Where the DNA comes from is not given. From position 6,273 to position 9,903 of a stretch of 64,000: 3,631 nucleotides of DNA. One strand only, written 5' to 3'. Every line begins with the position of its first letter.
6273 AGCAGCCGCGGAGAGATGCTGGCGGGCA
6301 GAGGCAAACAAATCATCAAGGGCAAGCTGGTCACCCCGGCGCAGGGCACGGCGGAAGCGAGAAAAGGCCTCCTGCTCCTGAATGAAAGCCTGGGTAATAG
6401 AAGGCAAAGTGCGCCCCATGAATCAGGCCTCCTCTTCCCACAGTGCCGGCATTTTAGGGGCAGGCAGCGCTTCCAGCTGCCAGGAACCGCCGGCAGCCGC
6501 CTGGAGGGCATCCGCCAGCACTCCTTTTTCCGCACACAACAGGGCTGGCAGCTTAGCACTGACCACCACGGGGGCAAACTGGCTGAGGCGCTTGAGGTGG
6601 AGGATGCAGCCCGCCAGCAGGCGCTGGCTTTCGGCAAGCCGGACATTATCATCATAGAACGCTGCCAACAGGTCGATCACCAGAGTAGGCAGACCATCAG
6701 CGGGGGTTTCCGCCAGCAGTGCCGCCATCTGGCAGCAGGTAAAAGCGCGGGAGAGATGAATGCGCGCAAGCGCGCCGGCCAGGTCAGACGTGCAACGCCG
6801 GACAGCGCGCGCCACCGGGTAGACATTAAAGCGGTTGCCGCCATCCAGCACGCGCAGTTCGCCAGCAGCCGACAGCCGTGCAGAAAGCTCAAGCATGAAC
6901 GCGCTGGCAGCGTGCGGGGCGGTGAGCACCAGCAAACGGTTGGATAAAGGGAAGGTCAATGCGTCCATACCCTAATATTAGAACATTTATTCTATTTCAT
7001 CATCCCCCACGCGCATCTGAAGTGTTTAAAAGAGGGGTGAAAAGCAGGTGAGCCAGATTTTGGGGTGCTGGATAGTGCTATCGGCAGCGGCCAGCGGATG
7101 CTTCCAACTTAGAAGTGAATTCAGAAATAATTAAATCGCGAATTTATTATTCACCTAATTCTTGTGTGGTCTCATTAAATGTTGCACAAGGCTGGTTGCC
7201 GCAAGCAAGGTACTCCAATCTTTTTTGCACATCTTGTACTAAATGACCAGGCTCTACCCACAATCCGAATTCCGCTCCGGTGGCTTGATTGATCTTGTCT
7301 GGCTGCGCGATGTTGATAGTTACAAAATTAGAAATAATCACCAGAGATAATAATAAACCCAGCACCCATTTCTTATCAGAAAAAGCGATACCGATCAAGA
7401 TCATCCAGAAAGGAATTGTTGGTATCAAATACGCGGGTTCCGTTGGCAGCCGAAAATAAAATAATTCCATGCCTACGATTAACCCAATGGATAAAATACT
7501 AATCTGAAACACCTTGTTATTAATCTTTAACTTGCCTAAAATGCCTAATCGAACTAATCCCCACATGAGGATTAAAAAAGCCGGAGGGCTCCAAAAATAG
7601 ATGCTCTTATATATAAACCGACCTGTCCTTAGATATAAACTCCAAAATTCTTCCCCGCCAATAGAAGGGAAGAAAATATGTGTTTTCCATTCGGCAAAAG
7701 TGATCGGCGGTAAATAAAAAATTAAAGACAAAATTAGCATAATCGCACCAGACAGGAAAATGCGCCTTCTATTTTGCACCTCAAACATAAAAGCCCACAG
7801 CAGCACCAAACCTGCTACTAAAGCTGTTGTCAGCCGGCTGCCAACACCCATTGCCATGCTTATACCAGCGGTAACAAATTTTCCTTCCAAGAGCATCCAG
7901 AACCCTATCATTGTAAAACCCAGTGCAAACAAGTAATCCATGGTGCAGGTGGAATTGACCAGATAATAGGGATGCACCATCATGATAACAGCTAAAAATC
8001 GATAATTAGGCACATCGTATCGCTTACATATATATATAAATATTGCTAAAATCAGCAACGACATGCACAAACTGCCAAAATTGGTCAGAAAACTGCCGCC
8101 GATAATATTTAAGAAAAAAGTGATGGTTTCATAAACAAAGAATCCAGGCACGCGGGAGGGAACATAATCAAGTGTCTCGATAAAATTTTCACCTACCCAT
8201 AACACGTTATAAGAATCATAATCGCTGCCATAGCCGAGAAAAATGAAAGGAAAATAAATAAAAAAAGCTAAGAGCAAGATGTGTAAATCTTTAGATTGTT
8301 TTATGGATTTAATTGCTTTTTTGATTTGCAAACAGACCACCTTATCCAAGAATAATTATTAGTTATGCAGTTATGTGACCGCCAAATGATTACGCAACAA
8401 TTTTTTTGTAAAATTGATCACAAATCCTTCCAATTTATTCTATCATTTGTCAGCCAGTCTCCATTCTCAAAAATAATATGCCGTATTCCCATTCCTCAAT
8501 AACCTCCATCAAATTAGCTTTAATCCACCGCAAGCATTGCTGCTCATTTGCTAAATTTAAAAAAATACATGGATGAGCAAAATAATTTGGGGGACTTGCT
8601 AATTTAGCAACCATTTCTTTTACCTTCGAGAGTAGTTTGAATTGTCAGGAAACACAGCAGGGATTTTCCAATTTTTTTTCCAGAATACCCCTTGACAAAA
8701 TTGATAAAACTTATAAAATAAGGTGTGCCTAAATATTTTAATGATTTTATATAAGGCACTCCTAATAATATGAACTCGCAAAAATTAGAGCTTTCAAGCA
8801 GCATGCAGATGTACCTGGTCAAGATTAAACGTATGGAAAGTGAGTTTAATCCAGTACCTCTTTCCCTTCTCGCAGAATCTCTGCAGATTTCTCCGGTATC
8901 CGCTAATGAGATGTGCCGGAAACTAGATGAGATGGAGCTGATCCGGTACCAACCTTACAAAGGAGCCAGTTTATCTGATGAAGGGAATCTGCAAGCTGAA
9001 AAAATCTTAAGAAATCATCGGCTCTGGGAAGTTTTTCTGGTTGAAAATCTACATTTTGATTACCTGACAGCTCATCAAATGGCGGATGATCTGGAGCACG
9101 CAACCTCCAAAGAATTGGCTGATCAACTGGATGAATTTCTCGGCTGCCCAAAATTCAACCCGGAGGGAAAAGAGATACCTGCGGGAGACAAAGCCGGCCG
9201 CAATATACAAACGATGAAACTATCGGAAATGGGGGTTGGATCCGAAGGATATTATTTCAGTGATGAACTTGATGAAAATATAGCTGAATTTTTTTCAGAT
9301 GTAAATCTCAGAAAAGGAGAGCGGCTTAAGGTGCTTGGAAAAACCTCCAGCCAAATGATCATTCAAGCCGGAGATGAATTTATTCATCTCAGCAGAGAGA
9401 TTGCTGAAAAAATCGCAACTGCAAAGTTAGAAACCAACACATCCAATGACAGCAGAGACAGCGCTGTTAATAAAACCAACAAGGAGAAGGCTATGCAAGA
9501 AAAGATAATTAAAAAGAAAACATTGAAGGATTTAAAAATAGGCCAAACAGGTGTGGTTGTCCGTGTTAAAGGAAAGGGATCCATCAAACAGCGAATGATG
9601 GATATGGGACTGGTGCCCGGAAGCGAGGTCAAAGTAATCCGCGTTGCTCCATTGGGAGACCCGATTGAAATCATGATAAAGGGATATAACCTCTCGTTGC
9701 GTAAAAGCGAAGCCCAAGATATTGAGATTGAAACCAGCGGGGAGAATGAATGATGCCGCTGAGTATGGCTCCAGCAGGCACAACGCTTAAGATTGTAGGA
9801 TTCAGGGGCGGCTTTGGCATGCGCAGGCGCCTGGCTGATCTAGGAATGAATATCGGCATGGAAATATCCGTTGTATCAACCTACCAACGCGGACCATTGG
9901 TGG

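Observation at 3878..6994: Candidate SOS-controlled mutagenesis cassette built on a family-B polymerase (SulA/ImuA-like protein, 88-aa helical protein, exo-dead PolB)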

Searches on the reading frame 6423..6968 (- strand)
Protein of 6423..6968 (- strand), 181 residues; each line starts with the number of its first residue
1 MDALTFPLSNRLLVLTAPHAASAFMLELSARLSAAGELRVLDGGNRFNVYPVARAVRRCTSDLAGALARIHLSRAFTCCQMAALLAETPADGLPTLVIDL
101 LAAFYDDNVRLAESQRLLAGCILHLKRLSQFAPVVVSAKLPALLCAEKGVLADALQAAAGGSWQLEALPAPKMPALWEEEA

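Call 3: search_protein_families(library=pfam, proteins=[window:6423-6968:-], max_evalue=1)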
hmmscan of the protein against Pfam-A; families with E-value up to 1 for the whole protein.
window:6423-6968:- (181 aa): 0 families

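Call 4: search_protein_families(library=ncbifam, proteins=[window:6423-6968:-], max_evalue=1)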
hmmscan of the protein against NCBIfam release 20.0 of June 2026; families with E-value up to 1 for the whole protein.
window:6423-6968:- (181 aa): 0 families
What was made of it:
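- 6423..6968 (-): iRadA: a 181-aa catalytically inactive RadA/Rad51-core protein. The Walker A position reads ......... The C-terminal MPALW (173-177) lies where other Chloroflexota iRadA carry the beta-clamp motif QMELW/QLVLW. No Pfam or NCBIfam hit (calls 3, 4).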

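Call 7: find_homologous_proteins(query=window:6423-6968:-)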
Query window:6423-6968:- (181 aa): 154 proteins with E <= 0.001 among 2222 candidates; the best 120 are listed.
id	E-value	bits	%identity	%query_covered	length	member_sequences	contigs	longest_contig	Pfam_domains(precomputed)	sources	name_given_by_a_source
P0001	1.1e-104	366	96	100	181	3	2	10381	-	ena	-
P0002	4.6e-96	338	91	100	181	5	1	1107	-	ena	-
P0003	8.0e-95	334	88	100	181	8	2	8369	-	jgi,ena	-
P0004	1.6e-94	333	89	99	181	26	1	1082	-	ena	-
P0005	2.2e-93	329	88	100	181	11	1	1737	-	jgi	-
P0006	3.4e-93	328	86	99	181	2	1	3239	-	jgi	-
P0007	5.5e-92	324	87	100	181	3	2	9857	-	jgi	jgi:hypothetical protein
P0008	1.4e-91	323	88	100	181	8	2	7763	-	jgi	-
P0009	3.8e-91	322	86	100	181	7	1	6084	-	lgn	-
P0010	1.6e-90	320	87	100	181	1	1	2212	-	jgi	jgi:hypothetical protein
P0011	5.6e-90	318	86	100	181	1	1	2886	-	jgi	jgi:hypothetical protein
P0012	1.0e-89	317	84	100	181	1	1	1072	-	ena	-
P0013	2.7e-89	316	85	98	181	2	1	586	-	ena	-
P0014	1.0e-88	314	85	100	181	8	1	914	-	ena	-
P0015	3.3e-88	312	83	99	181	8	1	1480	-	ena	-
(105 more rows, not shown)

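Call 22: find_related_loci(query=A1, collection=genome_contigs, flank=6000)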
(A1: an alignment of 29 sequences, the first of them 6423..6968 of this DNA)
Query A1 (181 aa) in genome_contigs; peptide patterns used: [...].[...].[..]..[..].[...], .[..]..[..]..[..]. (x = any residue, [..] = any of these).
275 stretches matched a pattern; 251 encode a relative of the query (tblastn E <= 1e-3); the best 80 are kept; 80 distinct loci.
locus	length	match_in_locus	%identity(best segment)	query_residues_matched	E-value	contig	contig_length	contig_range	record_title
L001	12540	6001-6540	78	1-180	4e-88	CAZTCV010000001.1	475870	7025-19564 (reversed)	MAG TPA_asm: uncultured Pelolinea sp. isolate SRP241326_co4_229 genome assembly, contig: NODE_3_length_475870_cov_108.18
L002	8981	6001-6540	78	1-180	1e-87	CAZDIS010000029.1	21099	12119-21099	MAG TPA_asm: uncultured Pelolinea sp. isolate SRP141376_co2_399 genome assembly, contig: NODE_5218_length_21099_cov_4.76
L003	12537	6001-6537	71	1-179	5e-80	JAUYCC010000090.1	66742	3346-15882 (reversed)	MAG: Pelolinea sp. isolate C20_concoct.bin.94 C20_k141_527645, whole genome shotgun sequence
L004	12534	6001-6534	71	1-178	6e-78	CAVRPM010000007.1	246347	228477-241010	MAG: uncultured Chloroflexia bacterium isolate MFD02979.bin.2.118 genome assembly, contig: contig_71691, whole genome sh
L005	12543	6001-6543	69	1-181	6e-76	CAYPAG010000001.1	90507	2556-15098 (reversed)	MAG TPA_asm: uncultured Pelolinea sp. isolate binchicken_co27_376 genome assembly, contig: NODE_373_length_90507_cov_7.8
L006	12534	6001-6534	67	1-178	2e-75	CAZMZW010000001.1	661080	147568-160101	MAG TPA_asm: uncultured Anaerolineaceae bacterium isolate SRP302447_co4_525 genome assembly, contig: NODE_17_length_6610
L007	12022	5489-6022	70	1-178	1e-70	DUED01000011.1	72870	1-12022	MAG TPA_asm: Anaerolineae bacterium isolate A373 Contig11, whole genome shotgun sequence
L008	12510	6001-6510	58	3-172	1e-57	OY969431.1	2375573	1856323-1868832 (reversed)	MAG: uncultured Chloroflexia bacterium isolate MFD02979.bin.c.2 genome assembly, chromosome: 1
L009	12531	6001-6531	53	2-178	8e-58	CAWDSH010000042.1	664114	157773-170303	MAG: uncultured Chloroflexia bacterium isolate MFD00709.bin.1.57 genome assembly, contig: contig_6902, whole genome shot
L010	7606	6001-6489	58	4-166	5e-57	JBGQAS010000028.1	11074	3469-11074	MAG: Anaerolineaceae bacterium isolate OBJ2_061818_130_25 k141_10983_length_11074_cov_15.6876, whole genome shotgun sequ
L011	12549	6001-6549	56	1-181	6e-56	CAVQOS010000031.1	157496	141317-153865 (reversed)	MAG: uncultured Chloroflexia bacterium isolate MFD10097.bin.1.24 genome assembly, contig: contig_4267, whole genome shot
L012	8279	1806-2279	59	6-161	2e-55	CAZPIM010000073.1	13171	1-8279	MAG TPA_asm: uncultured Anaerolineaceae bacterium isolate SRP302447_co2_99 genome assembly, contig: NODE_13152_length_13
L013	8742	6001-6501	57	1-167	8e-55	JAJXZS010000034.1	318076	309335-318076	MAG: Chloroflexi bacterium isolate BP7.bin67 NODE_14_length_318076_cov_1.768450, whole genome shotgun sequence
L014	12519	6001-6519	59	1-172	4e-54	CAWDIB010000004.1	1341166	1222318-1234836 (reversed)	MAG: uncultured Chloroflexia bacterium isolate MFD04716.bin.2.7 genome assembly, contig: contig_1918, whole genome shotg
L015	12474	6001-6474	60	6-161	3e-53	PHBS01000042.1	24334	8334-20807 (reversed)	MAG: Chloroflexi bacterium HGW-Chloroflexi-8 08E140C01_scaffold_1432, whole genome shotgun sequence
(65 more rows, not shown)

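Call 30: predict_structure(alignment_id=A1)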
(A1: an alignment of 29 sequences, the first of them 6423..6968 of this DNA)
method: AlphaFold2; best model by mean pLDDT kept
length: 181 residues; sequences in the alignment: 29
mean_pLDDT: 85.5   pTM: 0.82
mean pLDDT of the five models: 85.5, 84.1, 83.4, 83.4, 82.1
residues with pLDDT >= 90: 122; 70-90: 33; 50-70: 7; < 50: 19
segments of 3 or more residues with pLDDT < 50: 1-5, 168-181
pLDDT, mean of each block of 10 residues (from residue 1): 53 87 92 95 93 95 97 95 96 95 90 96 96 93 81 90 58 40 36
secondary structure, 60 per line:
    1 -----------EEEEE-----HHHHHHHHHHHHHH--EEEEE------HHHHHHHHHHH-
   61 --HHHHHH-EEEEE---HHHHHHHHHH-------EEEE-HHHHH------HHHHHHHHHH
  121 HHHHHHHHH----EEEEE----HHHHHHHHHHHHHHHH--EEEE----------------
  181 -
elements in order: E12-16 H22-35 E38-42 H49-59 H63-68 E70-74 H78-87 E95-98 H100-104 H111-129 E134-138 H143-158 E161-164
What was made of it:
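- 6423..6968 (-): The AF2 model has pLDDT 85.5 and pTM 0.82 (call 30).
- On PolB2 mutasome operon (iRadA-PPB2-PolB2): Model with pLDDT 85.5 (call 30).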

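Call 33: fold_search(model_id=the predicted structure, library=pdb)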
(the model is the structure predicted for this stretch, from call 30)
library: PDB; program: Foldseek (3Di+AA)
matches with E <= 10: 1388; with E <= 0.001: 211
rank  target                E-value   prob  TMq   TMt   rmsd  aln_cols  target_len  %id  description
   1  9q25_G                6.3e-07  1.00  0.71  0.44   3.2       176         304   16  DX2-CX3-RAD51 in the closed state (released 2026-03-04)
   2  8gyk_D                1.8e-06  1.00  0.65  0.42   4.0       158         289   16  CryoEM structure of the RAD51_ADP filament (released 2023-08-30)
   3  8faz_D                2.2e-06  1.00  0.63  0.39   3.1       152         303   18  Cryo-EM structure of the human BCDX2 complex (released 2023-06-21)
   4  9q2a_G                2.3e-06  1.00  0.69  0.44   2.7       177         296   15  BCDX2-CX3-RAD51-RAD51-ssDNA supercomplex (released 2026-03-04)
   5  9omy_B                2.6e-06  1.00  0.71  0.43   3.6       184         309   17  Cryo-EM structure of an octameric RAD51-XRCC3-RAD51C (RAD51-X3C) complex (released 2026-04-01)
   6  9njr_E                3.3e-06  1.00  0.70  0.45   2.6       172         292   17  The Cryo-EM structure of the yeast Dmc1-ssDNA nucleoprotein filament ADP bound state (released 2025-03-19)
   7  8r2g_A                4.2e-06  1.00  0.68  0.53   5.8       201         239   20  Crystal structure of a BRCA2-DMC1 complex (released 2023-11-22)
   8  6tuu_A                4.4e-06  1.00  0.63  0.54   2.9       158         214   17  Leishmania infantum Rad51 surrogate LiRadA10 in complex with 5,6,7,8-tetrahydro-2-naphthoic acid (released 2021-01-27)
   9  9njk_D                4.4e-06  1.00  0.69  0.43   3.1       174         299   17  The Cryo-EM structure of the yeast Rad51-ssDNA nucleoprotein filament ADP bound state (released 2025-03-19)
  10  9svx_E                4.4e-06  1.00  0.68  0.41   4.0       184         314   17  XRCC3-RAD51C-RAD51D-XRCC2 (XRCC3 complex) capping a RAD51 filament on single stranded DNA (released 2025-11-26)
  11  9njk_B                4.7e-06  1.00  0.71  0.44   3.0       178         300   16  The Cryo-EM structure of the yeast Rad51-ssDNA nucleoprotein filament ADP bound state (released 2025-03-19)
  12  9zzr_F                4.7e-06  1.00  0.68  0.41   4.3       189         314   16  Cryo-EM Structure of a RAD51 filament bound by ssDNA and the XRCC3-RAD51C-RAD51D-XRCC2 paralog complex (released 2026-04-01)
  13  6r3p_B                4.7e-06  1.00  0.64  0.48   6.4       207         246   21  Crystal structure of human DMC1 ATPase domain (released 2019-04-03)
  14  8r2g_G                4.7e-06  1.00  0.62  0.49   4.3       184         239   21  Crystal structure of a BRCA2-DMC1 complex (released 2023-11-22)
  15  5jee                  5.0e-06  1.00  0.62  0.52   3.8       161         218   17  Apo-structure of humanised RadA-mutant humRadA26F (released 2016-10-19)
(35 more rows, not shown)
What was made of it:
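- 6423..6968 (-): The top 50 Foldseek PDB matches are all RAD51, DMC1, RadA or RAD51 paralogues, with E about 1e-6 and TMq up to 0.71 (call 33).
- On PolB2 mutasome operon (iRadA-PPB2-PolB2): The top 50 Foldseek matches are all RAD51, DMC1, RadA or RAD51 paralogues (call 33).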

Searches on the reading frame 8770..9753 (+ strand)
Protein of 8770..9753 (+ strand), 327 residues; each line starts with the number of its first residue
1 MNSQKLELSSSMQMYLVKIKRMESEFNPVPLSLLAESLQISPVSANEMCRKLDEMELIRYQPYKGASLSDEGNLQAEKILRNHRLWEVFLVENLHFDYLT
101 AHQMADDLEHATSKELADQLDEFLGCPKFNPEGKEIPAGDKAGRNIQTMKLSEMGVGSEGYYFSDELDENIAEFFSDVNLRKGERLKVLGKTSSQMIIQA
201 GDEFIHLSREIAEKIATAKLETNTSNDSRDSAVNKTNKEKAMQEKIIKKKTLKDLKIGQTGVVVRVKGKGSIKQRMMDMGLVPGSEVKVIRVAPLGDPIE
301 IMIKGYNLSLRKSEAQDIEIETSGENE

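Call 39: search_protein_families(library=pfam, proteins=[window:8770-9753:+], max_evalue=0.001)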
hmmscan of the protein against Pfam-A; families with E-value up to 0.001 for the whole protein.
window:8770-9753:+ (327 aa): 3 families
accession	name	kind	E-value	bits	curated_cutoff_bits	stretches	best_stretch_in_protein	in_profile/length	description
PF04023.20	FeoA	-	5.1e-31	107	23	2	251-321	2-73/74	FeoA domain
PF02742.21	Fe_dep_repr_C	-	5.5e-23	81.2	27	1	70-137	2-69/70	Iron dependent repressor, metal binding and dimerisation domain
PF01325.25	Fe_dep_repress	-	1.1e-12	48.3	26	1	7-66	1-60/60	Iron dependent repressor, N-terminal DNA binding domain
